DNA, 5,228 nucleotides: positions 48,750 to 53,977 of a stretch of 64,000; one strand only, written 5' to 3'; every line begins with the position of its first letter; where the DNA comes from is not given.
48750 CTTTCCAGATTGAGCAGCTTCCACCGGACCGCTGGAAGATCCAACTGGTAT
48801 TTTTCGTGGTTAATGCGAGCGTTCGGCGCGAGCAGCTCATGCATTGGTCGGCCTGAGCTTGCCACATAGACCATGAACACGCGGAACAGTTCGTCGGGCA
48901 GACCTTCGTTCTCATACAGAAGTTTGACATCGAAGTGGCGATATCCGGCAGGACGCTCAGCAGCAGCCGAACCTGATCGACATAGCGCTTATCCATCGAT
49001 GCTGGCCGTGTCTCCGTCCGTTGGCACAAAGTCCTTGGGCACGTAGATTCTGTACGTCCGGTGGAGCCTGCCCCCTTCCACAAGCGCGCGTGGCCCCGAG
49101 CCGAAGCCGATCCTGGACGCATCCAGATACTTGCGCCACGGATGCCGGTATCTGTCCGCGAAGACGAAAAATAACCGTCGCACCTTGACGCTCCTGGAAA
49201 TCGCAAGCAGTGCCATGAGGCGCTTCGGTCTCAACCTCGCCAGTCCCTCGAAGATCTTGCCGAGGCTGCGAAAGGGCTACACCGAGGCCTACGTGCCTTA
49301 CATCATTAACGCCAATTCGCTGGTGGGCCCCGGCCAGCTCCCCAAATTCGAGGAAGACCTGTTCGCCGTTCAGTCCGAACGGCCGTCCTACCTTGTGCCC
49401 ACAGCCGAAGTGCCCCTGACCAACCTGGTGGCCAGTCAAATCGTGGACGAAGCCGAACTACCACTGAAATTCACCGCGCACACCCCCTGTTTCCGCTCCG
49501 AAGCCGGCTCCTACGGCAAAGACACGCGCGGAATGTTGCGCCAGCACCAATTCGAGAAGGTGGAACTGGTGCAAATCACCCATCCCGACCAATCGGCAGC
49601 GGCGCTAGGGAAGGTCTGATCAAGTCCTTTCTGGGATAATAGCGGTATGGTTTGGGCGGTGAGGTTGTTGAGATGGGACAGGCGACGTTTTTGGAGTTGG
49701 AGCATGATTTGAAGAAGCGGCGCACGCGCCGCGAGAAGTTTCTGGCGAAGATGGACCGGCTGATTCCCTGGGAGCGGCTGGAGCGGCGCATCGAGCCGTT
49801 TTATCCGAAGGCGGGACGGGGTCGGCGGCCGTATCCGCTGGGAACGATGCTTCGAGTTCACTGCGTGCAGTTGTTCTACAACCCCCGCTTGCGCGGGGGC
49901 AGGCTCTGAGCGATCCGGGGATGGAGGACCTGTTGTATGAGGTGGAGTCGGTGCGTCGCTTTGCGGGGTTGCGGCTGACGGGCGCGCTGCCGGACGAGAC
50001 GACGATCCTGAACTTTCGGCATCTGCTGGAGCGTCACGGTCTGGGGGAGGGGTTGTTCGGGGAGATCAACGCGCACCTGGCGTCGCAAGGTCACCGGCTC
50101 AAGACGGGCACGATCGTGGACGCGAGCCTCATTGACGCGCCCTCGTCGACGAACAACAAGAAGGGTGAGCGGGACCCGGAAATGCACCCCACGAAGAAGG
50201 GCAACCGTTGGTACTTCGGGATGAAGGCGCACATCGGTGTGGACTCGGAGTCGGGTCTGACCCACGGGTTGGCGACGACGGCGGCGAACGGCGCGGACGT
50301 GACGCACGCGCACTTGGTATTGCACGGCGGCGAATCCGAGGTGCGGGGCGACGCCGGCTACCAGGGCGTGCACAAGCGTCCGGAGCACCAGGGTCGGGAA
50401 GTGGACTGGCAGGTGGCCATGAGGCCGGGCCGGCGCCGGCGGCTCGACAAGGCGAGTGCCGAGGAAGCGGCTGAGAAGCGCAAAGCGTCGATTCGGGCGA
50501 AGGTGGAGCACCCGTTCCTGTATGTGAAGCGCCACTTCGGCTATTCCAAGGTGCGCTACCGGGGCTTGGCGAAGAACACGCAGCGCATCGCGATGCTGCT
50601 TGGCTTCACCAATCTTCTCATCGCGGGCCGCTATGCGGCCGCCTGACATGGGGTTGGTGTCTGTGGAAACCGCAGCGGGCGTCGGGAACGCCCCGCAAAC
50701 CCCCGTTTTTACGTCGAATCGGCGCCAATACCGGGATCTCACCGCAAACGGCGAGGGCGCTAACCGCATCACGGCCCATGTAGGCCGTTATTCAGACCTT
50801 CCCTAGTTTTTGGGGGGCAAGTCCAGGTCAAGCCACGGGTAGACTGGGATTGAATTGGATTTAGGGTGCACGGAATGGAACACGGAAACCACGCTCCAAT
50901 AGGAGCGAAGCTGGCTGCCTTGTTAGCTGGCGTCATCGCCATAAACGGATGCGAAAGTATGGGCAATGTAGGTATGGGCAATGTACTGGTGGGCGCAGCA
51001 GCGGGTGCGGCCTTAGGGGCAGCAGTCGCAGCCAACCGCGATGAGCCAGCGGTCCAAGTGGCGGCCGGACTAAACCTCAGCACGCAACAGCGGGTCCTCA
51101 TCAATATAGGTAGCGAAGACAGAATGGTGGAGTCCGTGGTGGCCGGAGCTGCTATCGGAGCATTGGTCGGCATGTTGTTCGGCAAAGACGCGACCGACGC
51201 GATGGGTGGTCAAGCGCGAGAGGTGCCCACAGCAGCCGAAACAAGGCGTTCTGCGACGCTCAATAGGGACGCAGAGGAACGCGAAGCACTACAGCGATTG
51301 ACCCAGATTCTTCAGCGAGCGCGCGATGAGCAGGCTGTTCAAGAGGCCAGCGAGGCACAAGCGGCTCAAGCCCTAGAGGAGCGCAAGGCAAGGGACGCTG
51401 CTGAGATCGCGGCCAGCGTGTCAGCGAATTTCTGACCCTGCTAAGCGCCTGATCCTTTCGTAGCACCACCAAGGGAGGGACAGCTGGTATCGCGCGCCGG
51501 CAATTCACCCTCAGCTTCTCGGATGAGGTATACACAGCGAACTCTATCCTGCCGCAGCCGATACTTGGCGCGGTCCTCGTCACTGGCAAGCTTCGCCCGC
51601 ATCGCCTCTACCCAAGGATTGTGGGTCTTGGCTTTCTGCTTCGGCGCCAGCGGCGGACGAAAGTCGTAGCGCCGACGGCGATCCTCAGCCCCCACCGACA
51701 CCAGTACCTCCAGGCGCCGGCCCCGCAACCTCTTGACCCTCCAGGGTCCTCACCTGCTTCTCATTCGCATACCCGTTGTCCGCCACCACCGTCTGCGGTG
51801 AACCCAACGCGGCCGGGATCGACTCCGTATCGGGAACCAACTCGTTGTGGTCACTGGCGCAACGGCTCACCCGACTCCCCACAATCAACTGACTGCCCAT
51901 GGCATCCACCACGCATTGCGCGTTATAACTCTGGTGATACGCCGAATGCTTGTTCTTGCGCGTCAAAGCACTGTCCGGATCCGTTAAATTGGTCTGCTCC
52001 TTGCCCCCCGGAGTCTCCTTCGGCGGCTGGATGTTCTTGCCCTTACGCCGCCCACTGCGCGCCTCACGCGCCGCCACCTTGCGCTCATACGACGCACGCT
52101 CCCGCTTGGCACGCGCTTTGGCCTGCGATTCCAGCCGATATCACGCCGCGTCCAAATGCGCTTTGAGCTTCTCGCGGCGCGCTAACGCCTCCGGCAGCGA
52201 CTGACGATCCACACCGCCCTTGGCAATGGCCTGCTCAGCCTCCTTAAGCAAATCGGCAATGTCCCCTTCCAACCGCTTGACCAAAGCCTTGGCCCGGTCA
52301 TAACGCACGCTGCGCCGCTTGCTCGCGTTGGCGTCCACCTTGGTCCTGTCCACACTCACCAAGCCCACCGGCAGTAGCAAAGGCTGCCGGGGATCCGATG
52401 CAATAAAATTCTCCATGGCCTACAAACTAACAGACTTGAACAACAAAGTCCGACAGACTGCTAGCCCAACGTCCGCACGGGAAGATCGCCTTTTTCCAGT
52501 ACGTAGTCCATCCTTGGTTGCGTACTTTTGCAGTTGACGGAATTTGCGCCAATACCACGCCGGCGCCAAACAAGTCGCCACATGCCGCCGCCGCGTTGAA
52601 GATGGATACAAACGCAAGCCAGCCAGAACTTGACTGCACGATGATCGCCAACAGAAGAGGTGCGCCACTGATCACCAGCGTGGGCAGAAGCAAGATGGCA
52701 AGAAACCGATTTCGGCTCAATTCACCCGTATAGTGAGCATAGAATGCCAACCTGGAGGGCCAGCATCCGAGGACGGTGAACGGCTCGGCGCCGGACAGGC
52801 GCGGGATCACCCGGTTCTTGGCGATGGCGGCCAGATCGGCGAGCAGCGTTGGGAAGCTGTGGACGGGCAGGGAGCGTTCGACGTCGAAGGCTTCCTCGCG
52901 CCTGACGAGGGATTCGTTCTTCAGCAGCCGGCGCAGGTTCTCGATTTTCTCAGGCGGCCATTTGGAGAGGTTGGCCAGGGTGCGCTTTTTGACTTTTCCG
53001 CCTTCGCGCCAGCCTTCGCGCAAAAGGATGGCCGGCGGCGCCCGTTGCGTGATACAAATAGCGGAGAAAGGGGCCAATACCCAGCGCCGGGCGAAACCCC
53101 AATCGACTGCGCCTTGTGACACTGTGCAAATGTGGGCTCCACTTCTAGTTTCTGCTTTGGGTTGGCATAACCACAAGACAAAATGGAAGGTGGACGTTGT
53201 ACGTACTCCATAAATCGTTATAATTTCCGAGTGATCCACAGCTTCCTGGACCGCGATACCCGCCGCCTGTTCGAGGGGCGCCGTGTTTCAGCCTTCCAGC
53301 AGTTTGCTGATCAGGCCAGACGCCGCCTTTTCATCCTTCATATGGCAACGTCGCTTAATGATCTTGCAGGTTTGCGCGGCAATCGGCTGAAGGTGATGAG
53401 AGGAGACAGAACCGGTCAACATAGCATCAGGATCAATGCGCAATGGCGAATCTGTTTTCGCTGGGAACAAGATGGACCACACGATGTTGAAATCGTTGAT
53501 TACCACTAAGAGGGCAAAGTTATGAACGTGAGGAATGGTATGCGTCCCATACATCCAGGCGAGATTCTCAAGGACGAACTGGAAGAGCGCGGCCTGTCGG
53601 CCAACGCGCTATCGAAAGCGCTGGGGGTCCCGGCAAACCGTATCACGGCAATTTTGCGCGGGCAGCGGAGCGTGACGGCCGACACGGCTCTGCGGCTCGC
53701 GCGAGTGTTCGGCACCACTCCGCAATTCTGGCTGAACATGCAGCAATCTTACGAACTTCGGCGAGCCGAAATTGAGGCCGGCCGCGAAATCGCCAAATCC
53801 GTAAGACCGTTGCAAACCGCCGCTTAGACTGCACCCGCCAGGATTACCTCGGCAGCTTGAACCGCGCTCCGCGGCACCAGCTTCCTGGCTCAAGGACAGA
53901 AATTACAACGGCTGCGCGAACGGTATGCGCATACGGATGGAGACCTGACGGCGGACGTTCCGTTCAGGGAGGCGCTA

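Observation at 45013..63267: Tandem, decayed genomic islands at the serS / tRNA-Ser(UGA) locus, bounded by three tRNA copies and four serS-derived segments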

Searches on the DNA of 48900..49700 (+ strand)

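Call 46: search_dna_similar(query=window:48900-49700:+, collection=plasmids, mode=distant, max_rows=8)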
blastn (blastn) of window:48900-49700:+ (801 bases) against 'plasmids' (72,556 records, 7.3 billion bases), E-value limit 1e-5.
Records with a match: 48; places in all: 48; records where one place covers at least 80% of the query: 0.
Best place of each record, by identity: 60-80% 48.
By first word of the organism name: Streptomyces 11; Azospirillum 7; Escherichia 6; Sinorhizobium 4; Ralstonia 3; Neisseria 2; Klebsiella 2; Proteus 2; Halomonas 1; Acinetobacter 1; and 9 more.
By predicted mobility (MOB-suite, as given by PLSDB): non-mobilizable 42; mobilizable 6.
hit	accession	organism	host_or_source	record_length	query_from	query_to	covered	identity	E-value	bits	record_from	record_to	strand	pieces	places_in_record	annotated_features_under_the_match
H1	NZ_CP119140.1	Neisseria gonorrhoeae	Homo sapiens,whole organism,blood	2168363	366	695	41%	67.8%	3e-25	124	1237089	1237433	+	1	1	none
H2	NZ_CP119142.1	Neisseria gonorrhoeae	Homo sapiens,whole organism,synovial ...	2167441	366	695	41%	67.8%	3e-25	124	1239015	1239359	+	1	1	none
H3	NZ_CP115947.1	Ralstonia solanacearum MolK2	Musa sp.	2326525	376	690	39%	68.7%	2e-32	148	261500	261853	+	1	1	record has no annotation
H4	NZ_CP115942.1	Ralstonia syzygii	Musa sp.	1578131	376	690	39%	68.2%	1e-29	139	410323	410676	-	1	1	none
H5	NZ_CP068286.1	Ralstonia syzygii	Musa balbisiana cultivar Kepok,banana ...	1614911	376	690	39%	68.2%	1e-29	139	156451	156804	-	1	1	record has no annotation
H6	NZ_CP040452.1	Halomonas sp. PA16-9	-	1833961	376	677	38%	69.2%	8e-26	126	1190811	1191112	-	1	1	none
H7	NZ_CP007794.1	Azospirillum argentinense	Triticum aestivum L.,Root,wheat ...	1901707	421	706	36%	70.7%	5e-28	133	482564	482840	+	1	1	record has no annotation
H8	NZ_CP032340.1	Azospirillum brasilense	soil sample,Agricultural field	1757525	421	706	36%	70.6%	7e-27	130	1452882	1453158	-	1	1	none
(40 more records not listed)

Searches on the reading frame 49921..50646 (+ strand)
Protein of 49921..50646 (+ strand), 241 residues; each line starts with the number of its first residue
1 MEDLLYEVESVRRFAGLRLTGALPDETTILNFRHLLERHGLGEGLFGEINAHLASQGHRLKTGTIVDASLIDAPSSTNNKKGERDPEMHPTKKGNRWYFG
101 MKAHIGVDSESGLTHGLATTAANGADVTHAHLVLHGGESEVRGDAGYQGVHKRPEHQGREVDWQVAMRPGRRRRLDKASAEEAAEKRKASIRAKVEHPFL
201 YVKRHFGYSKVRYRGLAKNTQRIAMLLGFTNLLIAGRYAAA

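Call 8: search_protein_families(library=pfam, proteins=[window:49921-50646:+], max_evalue=0.01)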
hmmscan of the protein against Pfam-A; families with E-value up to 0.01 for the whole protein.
window:49921-50646:+ (241 aa): 3 families
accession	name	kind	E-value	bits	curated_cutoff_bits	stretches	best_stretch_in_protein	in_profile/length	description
PF01609.27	DDE_Tnp_1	-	8.1e-28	98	23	1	61-232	4-200/200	Transposase DDE domain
PF05598.16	DUF772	-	2.1e-06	28.1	23.1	1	1-48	28-73/74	Transposase domain (DUF772)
PF13751.12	DDE_Tnp_1_6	-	0.00056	20.6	25.1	1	157-232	47-121/125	Transposase DDE domain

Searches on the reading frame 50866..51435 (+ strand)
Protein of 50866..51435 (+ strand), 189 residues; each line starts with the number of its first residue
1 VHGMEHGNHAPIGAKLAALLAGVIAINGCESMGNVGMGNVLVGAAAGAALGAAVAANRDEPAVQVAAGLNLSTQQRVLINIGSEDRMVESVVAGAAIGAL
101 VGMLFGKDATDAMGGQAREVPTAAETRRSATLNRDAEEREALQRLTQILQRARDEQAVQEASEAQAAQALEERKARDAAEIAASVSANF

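Call 8: search_protein_families(library=pfam, proteins=[window:50866-51435:+], max_evalue=0.01)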
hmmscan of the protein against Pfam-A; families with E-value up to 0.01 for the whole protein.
window:50866-51435:+ (189 aa): 1 family
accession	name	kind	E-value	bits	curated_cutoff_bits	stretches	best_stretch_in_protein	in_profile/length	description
PF13441.11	Gly-zipper_YMGG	-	0.0095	16.1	28.9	1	86-113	2-29/45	YMGG-like Gly-zipper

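Call 53: search_protein_families(library=padloc, proteins=[window:50866-51435:+], max_evalue=0.001)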
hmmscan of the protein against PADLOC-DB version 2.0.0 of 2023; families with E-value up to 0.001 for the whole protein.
window:50866-51435:+ (189 aa): 0 families

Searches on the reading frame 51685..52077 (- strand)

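Call 8: search_protein_families(library=pfam, proteins=[window:51685-52077:-], max_evalue=0.01)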
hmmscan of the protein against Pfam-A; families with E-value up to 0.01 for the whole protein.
window:51685-52077:- (130 aa): 1 family
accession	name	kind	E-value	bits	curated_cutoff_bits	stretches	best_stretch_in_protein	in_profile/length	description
PF01609.27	DDE_Tnp_1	-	1.3e-06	28.8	23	1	40-116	25-101/200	Transposase DDE domain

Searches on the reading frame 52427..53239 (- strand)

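Call 8: search_protein_families(library=pfam, proteins=[window:52427-53239:-], max_evalue=0.01)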
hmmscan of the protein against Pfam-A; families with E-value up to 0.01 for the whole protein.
window:52427-53239:- (270 aa): 1 family
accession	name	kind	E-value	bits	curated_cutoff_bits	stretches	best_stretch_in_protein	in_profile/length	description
PF11667.14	DUF3267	-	8.1e-15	55.5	27.1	1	151-236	21-106/108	Putative zincin peptidase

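Call 53: search_protein_families(library=padloc, proteins=[window:52427-53239:-], max_evalue=0.001)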
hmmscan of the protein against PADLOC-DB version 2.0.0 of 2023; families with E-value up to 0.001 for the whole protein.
window:52427-53239:- (270 aa): 0 families

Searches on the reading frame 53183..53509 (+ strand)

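Call 8: search_protein_families(library=pfam, proteins=[window:53183-53509:+], max_evalue=0.01)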
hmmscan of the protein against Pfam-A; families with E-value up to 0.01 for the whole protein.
window:53183-53509:+ (108 aa): 1 family
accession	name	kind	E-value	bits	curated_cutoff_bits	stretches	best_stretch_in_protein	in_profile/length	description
PF05015.19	HigB-like_toxin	-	5.3e-11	43.3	27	1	22-108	4-91/91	RelE-like toxin of type II toxin-antitoxin system HigB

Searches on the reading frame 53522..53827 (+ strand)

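Call 8: search_protein_families(library=pfam, proteins=[window:53522-53827:+], max_evalue=0.01)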
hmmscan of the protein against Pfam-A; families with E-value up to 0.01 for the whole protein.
window:53522-53827:+ (101 aa): 5 families
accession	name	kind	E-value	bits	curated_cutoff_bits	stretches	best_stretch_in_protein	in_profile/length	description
PF01381.28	HTH_3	-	2.5e-12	47.1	23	1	16-69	1-54/55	Helix-turn-helix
PF13560.12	HTH_31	-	2.7e-09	37.6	27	1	21-67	11-58/64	Helix-turn-helix domain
PF13443.12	HTH_26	-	3.1e-06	27.8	22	1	16-67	2-54/63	Cro/C1-type HTH DNA-binding domain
PF12844.13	HTH_19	-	5.2e-05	23.5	30.2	1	13-71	1-58/64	Helix-turn-helix domain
PF20317.4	HTH_60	-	0.0049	17.7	24.1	1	16-75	10-69/140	Helix-turn-helix domain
